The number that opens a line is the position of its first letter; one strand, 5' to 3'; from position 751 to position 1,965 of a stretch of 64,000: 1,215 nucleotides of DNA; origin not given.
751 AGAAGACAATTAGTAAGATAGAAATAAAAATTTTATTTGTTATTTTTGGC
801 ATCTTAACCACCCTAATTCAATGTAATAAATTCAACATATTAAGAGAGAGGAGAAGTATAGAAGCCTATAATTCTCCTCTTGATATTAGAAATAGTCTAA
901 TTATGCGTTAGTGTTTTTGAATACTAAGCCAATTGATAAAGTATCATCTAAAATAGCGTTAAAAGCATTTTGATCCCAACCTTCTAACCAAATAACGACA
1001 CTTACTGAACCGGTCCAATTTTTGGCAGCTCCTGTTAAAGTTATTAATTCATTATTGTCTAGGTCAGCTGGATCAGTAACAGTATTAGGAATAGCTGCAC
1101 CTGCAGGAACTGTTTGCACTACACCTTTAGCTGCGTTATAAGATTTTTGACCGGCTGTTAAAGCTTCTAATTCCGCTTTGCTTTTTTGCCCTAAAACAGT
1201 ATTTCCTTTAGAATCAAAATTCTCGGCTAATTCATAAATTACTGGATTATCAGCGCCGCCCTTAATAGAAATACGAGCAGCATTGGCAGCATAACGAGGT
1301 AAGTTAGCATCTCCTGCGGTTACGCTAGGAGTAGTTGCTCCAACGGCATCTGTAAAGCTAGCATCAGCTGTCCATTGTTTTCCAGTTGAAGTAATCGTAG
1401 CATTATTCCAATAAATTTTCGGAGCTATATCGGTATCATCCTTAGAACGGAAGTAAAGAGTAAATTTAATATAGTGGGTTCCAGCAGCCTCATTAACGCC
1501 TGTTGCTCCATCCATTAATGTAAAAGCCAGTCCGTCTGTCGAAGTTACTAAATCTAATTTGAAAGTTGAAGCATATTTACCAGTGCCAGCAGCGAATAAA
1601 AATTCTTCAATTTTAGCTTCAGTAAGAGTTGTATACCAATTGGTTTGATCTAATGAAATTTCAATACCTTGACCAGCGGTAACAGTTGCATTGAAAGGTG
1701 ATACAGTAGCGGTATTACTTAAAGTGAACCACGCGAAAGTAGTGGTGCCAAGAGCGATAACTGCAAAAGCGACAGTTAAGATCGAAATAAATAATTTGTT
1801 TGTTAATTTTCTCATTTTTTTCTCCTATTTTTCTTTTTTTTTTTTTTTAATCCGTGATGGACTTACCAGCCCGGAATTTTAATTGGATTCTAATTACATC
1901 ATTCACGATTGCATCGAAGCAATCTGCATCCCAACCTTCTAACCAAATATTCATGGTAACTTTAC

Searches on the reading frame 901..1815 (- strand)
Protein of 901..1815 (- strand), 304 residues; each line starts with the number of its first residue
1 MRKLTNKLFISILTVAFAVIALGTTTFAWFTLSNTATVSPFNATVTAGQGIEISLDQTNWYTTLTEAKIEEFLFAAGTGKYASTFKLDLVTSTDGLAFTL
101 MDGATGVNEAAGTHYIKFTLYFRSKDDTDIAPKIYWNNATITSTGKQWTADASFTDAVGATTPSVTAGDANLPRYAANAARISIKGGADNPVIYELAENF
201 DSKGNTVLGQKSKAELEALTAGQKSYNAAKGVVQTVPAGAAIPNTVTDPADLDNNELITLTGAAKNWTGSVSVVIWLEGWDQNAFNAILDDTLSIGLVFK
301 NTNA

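Call 5: search_protein_families(library=pfam, proteins=[window:901-1815:-], max_evalue=0.1)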
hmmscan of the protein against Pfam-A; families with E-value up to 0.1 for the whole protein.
window:901-1815:- (304 aa): 0 families

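Call 6: search_protein_families(library=ncbifam, proteins=[window:901-1815:-], max_evalue=1)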
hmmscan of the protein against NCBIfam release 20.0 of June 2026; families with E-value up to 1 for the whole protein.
window:901-1815:- (304 aa): 0 families

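Call 14: find_homologous_proteins(query=window:901-1815:-)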
Query window:901-1815:- (304 aa): 291 proteins with E <= 0.001 among 3950 candidates; the best 120 are listed.
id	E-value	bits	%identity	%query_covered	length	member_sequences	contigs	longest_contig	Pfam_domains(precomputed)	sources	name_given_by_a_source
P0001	7.1e-191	651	100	100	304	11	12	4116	-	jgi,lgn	-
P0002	5.7e-100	352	61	100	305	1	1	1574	-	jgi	jgi:hypothetical protein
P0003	1.9e-91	324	58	100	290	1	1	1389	-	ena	-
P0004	2.4e-80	288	55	97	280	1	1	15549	-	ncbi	ncbi:MAG: hypothetical protein AB7V00_05430, partial [Bacilli bacterium]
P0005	6.7e-71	257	51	100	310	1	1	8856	-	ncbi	ncbi:MAG: hypothetical protein AB7T03_04620 [Bacilli bacterium]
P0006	9.8e-59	217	45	98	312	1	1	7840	-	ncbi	-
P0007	1.0e-57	214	46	99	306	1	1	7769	-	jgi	jgi:hypothetical protein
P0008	4.8e-52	195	43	99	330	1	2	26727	-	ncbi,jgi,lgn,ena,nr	ncbi:MAG TPA: hypothetical protein DD618_03295 [Acholeplasmatales bacterium]|nr:hypothetical protein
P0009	8.3e-51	191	42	98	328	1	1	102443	-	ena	-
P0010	2.8e-45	173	43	98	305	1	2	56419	-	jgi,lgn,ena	-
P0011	3.7e-42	163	39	99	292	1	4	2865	-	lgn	-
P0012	1.4e-41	161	36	99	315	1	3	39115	-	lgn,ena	-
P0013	3.5e-39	153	39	98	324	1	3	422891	-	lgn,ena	-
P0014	4.5e-38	149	37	98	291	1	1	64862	-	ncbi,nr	ncbi:MAG: hypothetical protein PHG08_05775 [Bacilli bacterium]|nr:hypothetical protein [Bacilli bact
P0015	6.8e-38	149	36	99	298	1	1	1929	-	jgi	-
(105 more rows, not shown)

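Call 22: find_related_loci(query=A2, collection=genome_contigs, flank=6000)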
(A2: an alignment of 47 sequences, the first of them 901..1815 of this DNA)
Query A2 (304 aa) in genome_contigs; peptide patterns used: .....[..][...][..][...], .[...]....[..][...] (x = any residue, [..] = any of these).
421 stretches matched a pattern; 236 encode a relative of the query (tblastn E <= 1e-3); the best 80 are kept; 80 distinct loci.
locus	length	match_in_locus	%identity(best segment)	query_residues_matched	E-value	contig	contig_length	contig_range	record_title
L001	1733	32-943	100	1-304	0e+0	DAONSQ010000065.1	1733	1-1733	MAG TPA_asm: bacterium isolate AMR_MDS_4274 NODE_70783_length_1733_cov_5.065554, whole genome shotgun sequence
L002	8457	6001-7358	54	4-300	7e-78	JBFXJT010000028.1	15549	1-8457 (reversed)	MAG: Bacilli bacterium isolate CA_2019_TPIn_58 NODE_12932_length_15549_cov_15.403644_TPIn, whole genome shotgun sequence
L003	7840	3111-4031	45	1-299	3e-67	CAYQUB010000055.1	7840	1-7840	MAG TPA_asm: uncultured Bacteroidales bacterium isolate binchicken_co220_56 genome assembly, contig: NODE_6193_length_78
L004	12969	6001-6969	43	1-300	2e-63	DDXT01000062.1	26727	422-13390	MAG TPA_asm: Bacillales bacterium UBA2253 UBA2253_contig_16923, whole genome shotgun sequence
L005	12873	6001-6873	38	1-299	3e-47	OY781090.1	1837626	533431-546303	MAG: Acholeplasmataceae bacterium isolate ac846720-52a4-4ed8-8e7a-77cd78ec885f genome assembly, chromosome: 1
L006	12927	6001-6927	37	1-300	5e-45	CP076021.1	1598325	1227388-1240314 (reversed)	Mycoplasmatota bacterium strain zrk7 chromosome, complete genome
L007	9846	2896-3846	37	4-301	6e-44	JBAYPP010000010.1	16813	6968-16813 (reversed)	MAG: Acholeplasmataceae bacterium isolate SO_2016_LW2_140 scaffold06573_LW138R_2016, whole genome shotgun sequence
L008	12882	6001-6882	37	1-299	1e-43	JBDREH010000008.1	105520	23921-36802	MAG: Bacillota bacterium isolate MEGAHIT-group-1.303 k141_3599836, whole genome shotgun sequence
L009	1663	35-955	35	1-299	2e-44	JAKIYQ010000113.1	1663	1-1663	MAG: Bacteroidetes bacterium isolate UR.bin242 UR_contig_273638, whole genome shotgun sequence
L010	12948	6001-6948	34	1-300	1e-42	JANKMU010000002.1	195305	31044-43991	MAG: Tenericutes bacterium isolate M17C-02 NODE_2_length_195305_cov_4.807901, whole genome shotgun sequence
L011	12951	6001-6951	37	1-299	2e-42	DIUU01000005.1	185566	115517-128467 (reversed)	MAG TPA_asm: Acholeplasmataceae bacterium UBA6150 UBA6150_contig_33965, whole genome shotgun sequence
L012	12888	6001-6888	36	1-299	1e-41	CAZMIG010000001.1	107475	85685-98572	MAG TPA_asm: uncultured Mariniplasma sp. isolate SRP178699_co1_599 genome assembly, contig: NODE_101_length_107475_cov_1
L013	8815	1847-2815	36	1-300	9e-42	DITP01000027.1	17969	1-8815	MAG TPA_asm: Acholeplasmataceae bacterium UBA6181 UBA6181_contig_172361, whole genome shotgun sequence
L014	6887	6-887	37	6-303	1e-41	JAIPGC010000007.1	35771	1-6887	MAG: Acholeplasmataceae bacterium isolate Tobar13m-G41 Tobar13m-C1373, whole genome shotgun sequence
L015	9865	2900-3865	36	1-303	2e-41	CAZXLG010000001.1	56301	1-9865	MAG TPA_asm: uncultured Paracholeplasma sp. isolate SRP220891_co4_45 genome assembly, contig: NODE_832_length_56301_cov_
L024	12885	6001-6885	34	1-299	2e-39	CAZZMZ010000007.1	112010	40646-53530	MAG TPA_asm: uncultured Mariniplasma sp. isolate binchicken_co324_27 genome assembly, contig: NODE_80_length_112010_cov_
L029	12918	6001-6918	33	1-300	2e-38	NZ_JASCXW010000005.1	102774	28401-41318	Peloplasma aerotolerans strain M4Ah 5, whole genome shotgun sequence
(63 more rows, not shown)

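Call 23: predict_structure(alignment_id=A2)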
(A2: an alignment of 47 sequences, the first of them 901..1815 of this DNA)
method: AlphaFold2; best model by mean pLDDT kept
length: 304 residues; sequences in the alignment: 47
mean_pLDDT: 85.7   pTM: 0.79
mean pLDDT of the five models: 85.7, 84.0, 83.7, 83.4, 80.5
residues with pLDDT >= 90: 187; 70-90: 75; 50-70: 29; < 50: 13
segments of 3 or more residues with pLDDT < 50: 29-34
pLDDT, mean of each block of 10 residues (from residue 1): 67 76 52 49 59 95 93 90 86 92 76 86 93 95 95 89 93 94 95 89 81 89 94 80 93 94 95 96 91 95 84
secondary structure, 60 per line:
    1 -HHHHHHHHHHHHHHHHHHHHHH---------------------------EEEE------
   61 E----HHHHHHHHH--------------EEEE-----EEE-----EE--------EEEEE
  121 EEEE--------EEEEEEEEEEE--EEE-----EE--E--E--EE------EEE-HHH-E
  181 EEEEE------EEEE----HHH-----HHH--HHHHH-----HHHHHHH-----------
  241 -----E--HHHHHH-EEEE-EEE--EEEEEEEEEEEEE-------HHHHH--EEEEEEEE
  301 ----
elements in order: H2-23 E51-54 H66-74 E89-92 E98-100 E116-124 E133-143 E146-148 E172-174 E180-185 E192-195 H213-217 H223-229 H249-254 E256-259 E261-263 E266-278 H286-290 E293-300

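Call 26: fold_search(model_id=the predicted structure, library=pdb)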
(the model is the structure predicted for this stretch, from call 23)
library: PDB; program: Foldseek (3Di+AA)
matches with E <= 10: 581; with E <= 0.001: 0
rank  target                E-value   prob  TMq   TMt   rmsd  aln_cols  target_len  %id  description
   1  7pnb_A                2.6e-02  0.44  0.23  0.33  13.4       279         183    9  Sulfolobus acidocaldarius 0406 filament. (released 2022-09-14)
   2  8aur_A                2.6e-02  0.41  0.21  0.26  12.9       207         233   11  Cryo-EM structure of a TasA fibre (released 2022-11-30)
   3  1n12_C                5.6e-02  0.23  0.19  0.33  12.1       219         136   12  Crystal structure of the PapE (N-terminal-deleted) pilus subunit bound to a peptide corresponding to the N-terminal ex (released 2002-12-11)
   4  1n12_A                6.6e-02  0.23  0.19  0.33  12.1       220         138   12  Crystal structure of the PapE (N-terminal-deleted) pilus subunit bound to a peptide corresponding to the N-terminal ex (released 2002-12-11)
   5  7oh5_C                8.3e-02  0.04  0.12  0.11  17.0       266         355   13  Cryo-EM structure of Drs2p-Cdc50p in the E1-AlFx-ADP state (released 2021-06-09)
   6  9iug_A                1.2e-01  0.18  0.18  0.28  14.2       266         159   13  Cryo-EM structure of the type I pilus from enterotoxigenic Escherichia coli (released 2025-05-28)
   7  7oh4_C                1.8e-01  0.04  0.14  0.13  16.3       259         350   14  Cryo-EM structure of Drs2p-Cdc50p in the E1 state with PI4P and Mg2+ bound (released 2021-06-09)
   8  3sqb_B                2.0e-01  0.09  0.15  0.27  14.6       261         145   14  Structure of the major type 1 pilus subunit FimA bound to the FimC chaperone (released 2012-05-30)
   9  1vrb_D                2.0e-01  0.03  0.08  0.08  17.4       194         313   10  Crystal structure of Putative asparaginyl hydroxylase (2636534) from Bacillus subtilis at 2.60 A resolution (released 2005-03-15)
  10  1n0l_B                2.7e-01  0.09  0.14  0.27  10.4       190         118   12  Crystal structure of the PapD chaperone (C-terminally 6x histidine-tagged) bound to the PapE pilus subunit (N-terminal (released 2002-12-11)
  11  6cf3                  2.7e-01  0.02  0.07  0.07  20.0       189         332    7  Ethylene forming enzyme Y306A variant in complex with manganese and 2-oxoglutarate (released 2019-02-13)
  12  5lun_B                2.8e-01  0.02  0.08  0.07  18.8       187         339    7  Ethylene Forming Enzyme from Pseudomonas syringae pv. phaseolicola - P1 ultra-high resolution crystal form in complex  (released 2017-04-19)
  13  8psv_A                3.0e-01  0.12  0.19  0.29  13.1       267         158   14  2.7 A cryo-EM structure of in vitro assembled type 1 pilus rod (released 2024-04-10)
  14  7zvy_A                3.0e-01  0.08  0.08  0.19  18.4        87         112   11  Thermococcus kadokarensis phosphomannose isomerase (released 2022-08-24)
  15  5l7r_A                3.4e-01  0.04  0.13  0.08  17.6       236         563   10  Crystal structure of BvGH123 (released 2017-03-22)
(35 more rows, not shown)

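Call 28: search_protein_families(library=pfam, proteins=[L005:5-2272:+, L005:2269-3696:+, L005:4249-4956:+, L005:4966-5937:+, L005:6001-6882:+, L005:6987-7697:+, L005:7718-9274:+, L005:9288-11147:+, L005:11101-11910:+, L005:11918-12571:+], max_evalue=0.01)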
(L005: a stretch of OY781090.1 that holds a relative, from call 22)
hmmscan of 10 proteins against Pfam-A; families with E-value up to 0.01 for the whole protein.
L005:5-2272:+ (755 aa): 2 families
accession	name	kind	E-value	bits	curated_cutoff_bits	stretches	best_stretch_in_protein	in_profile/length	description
PF00563.25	EAL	-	5e-63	213.1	31.3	1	490-722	2-236/236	EAL domain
PF00990.26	GGDEF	-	3.6e-16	59.8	23.8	1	311-444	3-138/161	Diguanylate cyclase, GGDEF domain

L005:2269-3696:+ (475 aa): 2 families
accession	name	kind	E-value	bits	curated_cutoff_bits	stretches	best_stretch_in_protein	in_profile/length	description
PF00563.25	EAL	-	8.7e-59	199.2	31.3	1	223-456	4-236/236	EAL domain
PF00990.26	GGDEF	-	7.1e-16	58.8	23.8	1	56-200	13-160/161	Diguanylate cyclase, GGDEF domain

L005:4249-4956:+ (235 aa): 1 family
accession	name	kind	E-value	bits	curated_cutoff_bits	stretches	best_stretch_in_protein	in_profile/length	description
PF22028.2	DUF6934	-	0.0083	16.6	27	0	6-55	90-140/145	Family of unknown function (DUF6934)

L005:4966-5937:+ (323 aa): 0 families

L005:6001-6882:+ (293 aa): 0 families

L005:6987-7697:+ (236 aa): 0 families

L005:7718-9274:+ (518 aa): 1 family
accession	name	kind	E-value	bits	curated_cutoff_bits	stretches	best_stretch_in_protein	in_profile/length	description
PF07728.20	AAA_5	-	0.0017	18.8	22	1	224-374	2-138/139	AAA domain (dynein-related subfamily)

L005:9288-11147:+ (619 aa): 1 family
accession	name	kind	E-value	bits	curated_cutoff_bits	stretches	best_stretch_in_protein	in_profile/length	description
PF09823.15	DUF2357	-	1.3e-11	44.7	23.3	1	6-161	41-191/251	Domain of unknown function (DUF2357)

L005:11101-11910:+ (269 aa): 0 families

L005:11918-12571:+ (217 aa): 0 families

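Call 48: search_protein_families(library=pfam, proteins=[L029:10-3693:+, L029:7081-7746:+, L029:7778-9313:+, L029:9317-11197:+, L029:11219-11971:+, L029:11983-12648:+, L024:12017-12784:+, L024:119-3964:+], max_evalue=0.05)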
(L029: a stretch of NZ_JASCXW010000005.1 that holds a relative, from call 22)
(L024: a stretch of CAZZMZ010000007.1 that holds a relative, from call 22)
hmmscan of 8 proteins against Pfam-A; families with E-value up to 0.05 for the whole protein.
L029:10-3693:+ (1227 aa): 1 family
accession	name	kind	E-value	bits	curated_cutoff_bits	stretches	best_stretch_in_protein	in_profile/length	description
PF14109.11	GldH_lipo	-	0.018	16.2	27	0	1081-1164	21-110/129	GldH lipoprotein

L029:7081-7746:+ (221 aa): 1 family
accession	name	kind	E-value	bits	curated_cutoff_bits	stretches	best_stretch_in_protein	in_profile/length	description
PF00717.28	Peptidase_S24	-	0.0068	16.5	23.3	1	50-94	35-70/116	Peptidase S24-like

L029:7778-9313:+ (511 aa): 3 families
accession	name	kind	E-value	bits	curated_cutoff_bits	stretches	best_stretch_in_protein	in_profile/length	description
PF07728.20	AAA_5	-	0.00076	19.9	22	1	217-367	2-138/139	AAA domain (dynein-related subfamily)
PF00004.35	AAA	-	0.015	16.2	21.2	0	217-355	1-112/131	ATPase family associated with various cellular activities (AAA)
PF18438.7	Glyco_hydro_38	-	0.049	14.2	28.4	0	384-412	66-94/111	Glycosyl hydrolases family 38 C-terminal domain 1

L029:9317-11197:+ (626 aa): 1 family
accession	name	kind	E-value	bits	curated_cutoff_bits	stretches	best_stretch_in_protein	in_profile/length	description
PF09823.15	DUF2357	-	5.5e-11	42.6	23.3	1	66-165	89-190/251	Domain of unknown function (DUF2357)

L029:11219-11971:+ (250 aa): 0 families

L029:11983-12648:+ (221 aa): 2 families
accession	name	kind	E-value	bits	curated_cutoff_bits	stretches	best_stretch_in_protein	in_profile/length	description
PF11670.13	MSP1a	-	0.0086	15.9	27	1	145-206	47-108/252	Major surface protein 1a (MSP1a)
PF13314.11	DUF4083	-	0.041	14.3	25.4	0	152-192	5-43/57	Domain of unknown function (DUF4083)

L024:12017-12784:+ (255 aa): 0 families

L024:119-3964:+ (1281 aa): 0 families

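Call 49: search_protein_families(library=ncbifam, proteins=[L029:7081-7746:+, L029:7778-9313:+, L029:9317-11197:+, L029:11219-11971:+, L029:11983-12648:+, L024:12017-12784:+], max_evalue=0.05)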
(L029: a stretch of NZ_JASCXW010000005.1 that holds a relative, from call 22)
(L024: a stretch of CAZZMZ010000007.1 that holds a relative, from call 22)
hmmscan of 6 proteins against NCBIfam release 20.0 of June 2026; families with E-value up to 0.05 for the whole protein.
L029:7081-7746:+ (221 aa): 2 families
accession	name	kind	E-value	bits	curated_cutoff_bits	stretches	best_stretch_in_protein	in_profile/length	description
NF046067.1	SigPepSipWBacil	equivalog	1.5e-24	86.7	190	1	14-203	2-186/189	signal peptidase I SipW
TIGR02228.1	sigpep_I_arch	equivalog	1.7e-19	70.2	51.85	1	16-176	3-152/158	signal peptidase I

L029:7778-9313:+ (511 aa): 1 family
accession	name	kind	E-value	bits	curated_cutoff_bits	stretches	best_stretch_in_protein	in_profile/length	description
NF003229.0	PRK04195.1-5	equivalog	0.012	14.3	280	0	205-239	34-69/413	replication factor C large subunit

L029:9317-11197:+ (626 aa): 0 families

L029:11219-11971:+ (250 aa): 0 families

L029:11983-12648:+ (221 aa): 4 families
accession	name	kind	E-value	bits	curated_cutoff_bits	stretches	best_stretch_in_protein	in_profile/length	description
TIGR02228.1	sigpep_I_arch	equivalog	4.5e-15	55.9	51.85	1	61-166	46-155/158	signal peptidase I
NF046067.1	SigPepSipWBacil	equivalog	1.2e-14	54.3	190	1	9-190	7-186/189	signal peptidase I SipW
NF041422.1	VirB10_subf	subfamily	0.0075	15.9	400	1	148-215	53-121/404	VirB10/TraB/TrbI family type IV secretion system protein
NF050013.1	HpsJ_like_A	equivalog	0.035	13.7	140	0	151-204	80-133/217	HpsJ-like protein, cyanoexosortase A-associated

L024:12017-12784:+ (255 aa): 0 families

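Call 50: search_solved_structures(query=A2, max_evalue=10, show_alignments=2)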
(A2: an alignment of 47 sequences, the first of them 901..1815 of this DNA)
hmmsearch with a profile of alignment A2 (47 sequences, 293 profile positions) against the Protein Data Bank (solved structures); distinct sequences matched with E-value up to 10: 0.
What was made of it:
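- There is no PDB sequence match (call 50).
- Tried and rejected: A profile search of all PDB sequences gave no hit even at E of 10 (call 50).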

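Call 58: search_protein_families(library=ncbifam, alignment_id=A2, max_evalue=10)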
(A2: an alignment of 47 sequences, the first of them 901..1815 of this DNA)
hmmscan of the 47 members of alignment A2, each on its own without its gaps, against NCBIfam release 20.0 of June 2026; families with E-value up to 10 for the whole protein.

A. member 1, window:901-1815:- (304 aa): 1 family
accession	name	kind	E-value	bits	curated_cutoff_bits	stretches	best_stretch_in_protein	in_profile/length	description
TIGR04088.1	cognate_SipW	domain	4.1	7.7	19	0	12-43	1-31/34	SipW-dependent-type signal peptide-containing protein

B. families by the number of members that match (of 47 scanned): 17 families
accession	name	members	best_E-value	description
TIGR04088.1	cognate_SipW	6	0.021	SipW-dependent-type signal peptide-containing protein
NF002158.0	PRK00984.2-3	1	0.0045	tRNA pseudouridine(13) synthase TruD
NF009970.0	PRK13435.1-1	1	0.018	response regulator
NF011324.0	PRK14737.1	1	0.032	guanylate kinase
NF047663.1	LEPBI_I0682_fam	1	0.033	LEPBI_I0682 family protein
NF006518.0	PRK08965.1-2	1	0.033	Na+/H+ antiporter subunit E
NF010679.0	PRK14077.1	1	0.047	NAD(+) kinase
NF007831.0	PRK10542.1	1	0.051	glutathione transferase GstA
NF007858.0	PRK10568.1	1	0.052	molecular chaperone OsmY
TIGR03507.1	decahem_SO1788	1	0.081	OmcA/MtrC family decaheme c-type cytochrome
NF053526.1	Myco_lipo_LppK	1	0.11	lipoprotein LppK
NF033776.1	stress_YhcN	1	0.12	peroxide/acid stress response protein YhcN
NF011449.0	PRK14869.2-5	1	0.14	putative manganese-dependent inorganic diphosphatase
NF033207.2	midcut_by_XrtH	1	0.15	midcut-by-XrtH protein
NF007655.0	PRK10325.1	1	0.19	nucleotide exchange factor GrpE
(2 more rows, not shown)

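Call 59: search_protein_families(library=pfam, alignment_id=A2, max_evalue=10)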
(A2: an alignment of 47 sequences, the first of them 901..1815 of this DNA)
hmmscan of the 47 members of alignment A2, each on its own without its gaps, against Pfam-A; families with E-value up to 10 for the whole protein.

A. member 1, window:901-1815:- (304 aa): 0 families

B. families by the number of members that match (of 47 scanned): 19 families
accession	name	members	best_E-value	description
PF16971.10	RcpB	14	0.0015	Rough colony protein B, tight adherence - tad - subunit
PF12389.13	Peptidase_M73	8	0.0052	Camelysin metallo-endopeptidase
PF09945.14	DUF2177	4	0.011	Predicted membrane protein (DUF2177)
PF25633.1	Anula_coat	2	0.1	Anulavirus coat protein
PF14155.11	DUF4307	2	0.16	Domain of unknown function (DUF4307)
PF21403.4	OTU1_UBXL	2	0.2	OTU1, UBXL domain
PF17160.9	DUF5124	1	0.025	Domain of unknown function (DUF5124)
PF15741.10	LRIF1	1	0.042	Ligand-dependent nuclear receptor-interacting factor 1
PF11355.13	DUF3157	1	0.052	Protein of unknown function (DUF3157)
PF17100.10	NACHT_N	1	0.11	N-terminal domain of NWD NACHT-NTPase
PF19912.4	DUF6385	1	0.15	Domain of unknown function (DUF6385)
PF00360.26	PHY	1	0.15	Phytochrome region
PF18883.6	AC_1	1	0.16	Autochaperone Domain Type 1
PF21171.3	PDE12-like_N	1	0.16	2',5'-phosphodiesterase 12-like, N-terminal domain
PF05775.19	AfaD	1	0.19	Enterobacteria AfaD invasin protein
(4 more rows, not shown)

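Call 62: search_protein_families(library=ncbifam, proteins=[L004:8159-8887:+, L003:5197-5952:+, L005:6987-7697:+, L005:11918-12571:+, L024:7012-7734:+, L024:11171-11881:+], max_evalue=0.01)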
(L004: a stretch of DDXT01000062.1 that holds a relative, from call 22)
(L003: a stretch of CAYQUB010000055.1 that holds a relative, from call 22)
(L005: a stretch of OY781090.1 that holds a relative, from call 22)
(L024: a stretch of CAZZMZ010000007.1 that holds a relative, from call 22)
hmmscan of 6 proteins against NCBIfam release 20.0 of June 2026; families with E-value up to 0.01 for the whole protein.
L004:8159-8887:+ (242 aa): 3 families
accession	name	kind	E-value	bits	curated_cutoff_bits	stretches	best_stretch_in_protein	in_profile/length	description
NF046067.1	SigPepSipWBacil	equivalog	4.7e-21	75.2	190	1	12-214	4-186/189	signal peptidase I SipW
TIGR02228.1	sigpep_I_arch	equivalog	1.1e-16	61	51.85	1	16-188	3-153/158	signal peptidase I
TIGR02227.1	sigpep_I_bact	equivalog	0.00019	21.3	47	1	54-131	24-96/162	signal peptidase I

L003:5197-5952:+ (251 aa): 3 families
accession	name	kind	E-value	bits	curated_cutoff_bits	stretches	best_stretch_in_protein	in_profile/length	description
NF046067.1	SigPepSipWBacil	equivalog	4.7e-19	68.7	190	1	24-225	3-187/189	signal peptidase I SipW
TIGR02228.1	sigpep_I_arch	equivalog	6.9e-14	52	51.85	1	27-198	5-153/158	signal peptidase I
TIGR02227.1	sigpep_I_bact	equivalog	2.9e-05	24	47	1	62-136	23-93/162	signal peptidase I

L005:6987-7697:+ (236 aa): 2 families
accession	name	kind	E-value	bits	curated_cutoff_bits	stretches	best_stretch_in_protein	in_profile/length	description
NF046067.1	SigPepSipWBacil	equivalog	7.9e-18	64.7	190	1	10-213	3-186/189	signal peptidase I SipW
TIGR02228.1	sigpep_I_arch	equivalog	8e-14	51.8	51.85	1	16-186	5-152/158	signal peptidase I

L005:11918-12571:+ (217 aa): 4 families
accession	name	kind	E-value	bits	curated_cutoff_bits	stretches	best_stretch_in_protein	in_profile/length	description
TIGR02228.1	sigpep_I_arch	equivalog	5.6e-15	55.6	51.85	1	12-172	6-153/158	signal peptidase I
NF046067.1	SigPepSipWBacil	equivalog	4e-12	46.1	190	1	3-195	2-187/189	signal peptidase I SipW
TIGR00802.1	nico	subfamily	0.00035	20.1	333.05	1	133-191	61-119/281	HoxN/HupN/NixA family nickel/cobalt transporter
NF052500.1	NicTportNicT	equivalog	0.0045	16.3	450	1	130-187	108-165/340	Nickel transporter NicT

L024:7012-7734:+ (240 aa): 2 families
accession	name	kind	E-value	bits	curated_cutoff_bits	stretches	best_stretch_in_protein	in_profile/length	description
NF046067.1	SigPepSipWBacil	equivalog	4.9e-17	62.1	190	1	18-208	6-185/189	signal peptidase I SipW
TIGR02228.1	sigpep_I_arch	equivalog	6.1e-12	45.7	51.85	1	18-182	5-152/158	signal peptidase I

L024:11171-11881:+ (236 aa): 3 families
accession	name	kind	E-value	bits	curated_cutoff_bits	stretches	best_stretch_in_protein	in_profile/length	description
NF046067.1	SigPepSipWBacil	equivalog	5.6e-09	35.8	190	1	6-201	2-186/189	signal peptidase I SipW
TIGR02228.1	sigpep_I_arch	equivalog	1.3e-07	31.6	51.85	1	13-119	5-102/158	signal peptidase I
TIGR02227.1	sigpep_I_bact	equivalog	0.0034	17.3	47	0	40-106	15-78/162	signal peptidase I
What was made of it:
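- On SipW-dependent-type signal peptide proteins (NCBIfam TIGR04088): Met in relatives: TIGR02228 scores 70.2, 61.0, 52.0 and 55.6-55.9 bits against a cutoff of 51.85 in L029, L004, L003 and L005 (calls 49, 62).
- SipW E-values run from 1e-17 to 1e-24 (calls 49, 62).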

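Call 75: predict_structure(alignment_id=A5)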
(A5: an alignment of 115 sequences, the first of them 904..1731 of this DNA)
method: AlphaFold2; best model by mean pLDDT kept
length: 276 residues; sequences in the alignment: 115
mean_pLDDT: 89.4   pTM: 0.87
mean pLDDT of the five models: 89.4, 88.9, 88.8, 87.7, 86.4
residues with pLDDT >= 90: 192; 70-90: 63; 50-70: 19; < 50: 2
segments of 3 or more residues with pLDDT < 50: none
pLDDT, mean of each block of 10 residues (from residue 1): 60 71 94 96 94 92 93 81 81 92 94 95 93 79 94 97 96 86 91 93 83 89 95 92 98 91 96 88
secondary structure, 60 per line:
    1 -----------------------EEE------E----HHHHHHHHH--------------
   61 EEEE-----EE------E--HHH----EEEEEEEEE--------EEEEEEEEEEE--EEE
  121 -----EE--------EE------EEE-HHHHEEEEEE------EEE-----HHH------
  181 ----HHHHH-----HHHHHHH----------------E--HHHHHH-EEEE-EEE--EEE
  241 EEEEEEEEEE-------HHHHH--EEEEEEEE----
elements in order: E24-26 H38-46 E61-64 E88-96 E105-115 E118-120 E144-146 H148-151 E152-157 E164-166 H185-189 H195-201 H221-226 E228-231 E233-235 E238-250 H258-262 E265-272
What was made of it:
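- On Donor-strand-complemented fibre subunits (TasA, archaeal bundling pili and threads, chaperone-usher pilins): The models are confident (pLDDT 85.7 and 89.4; calls 23, 75).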
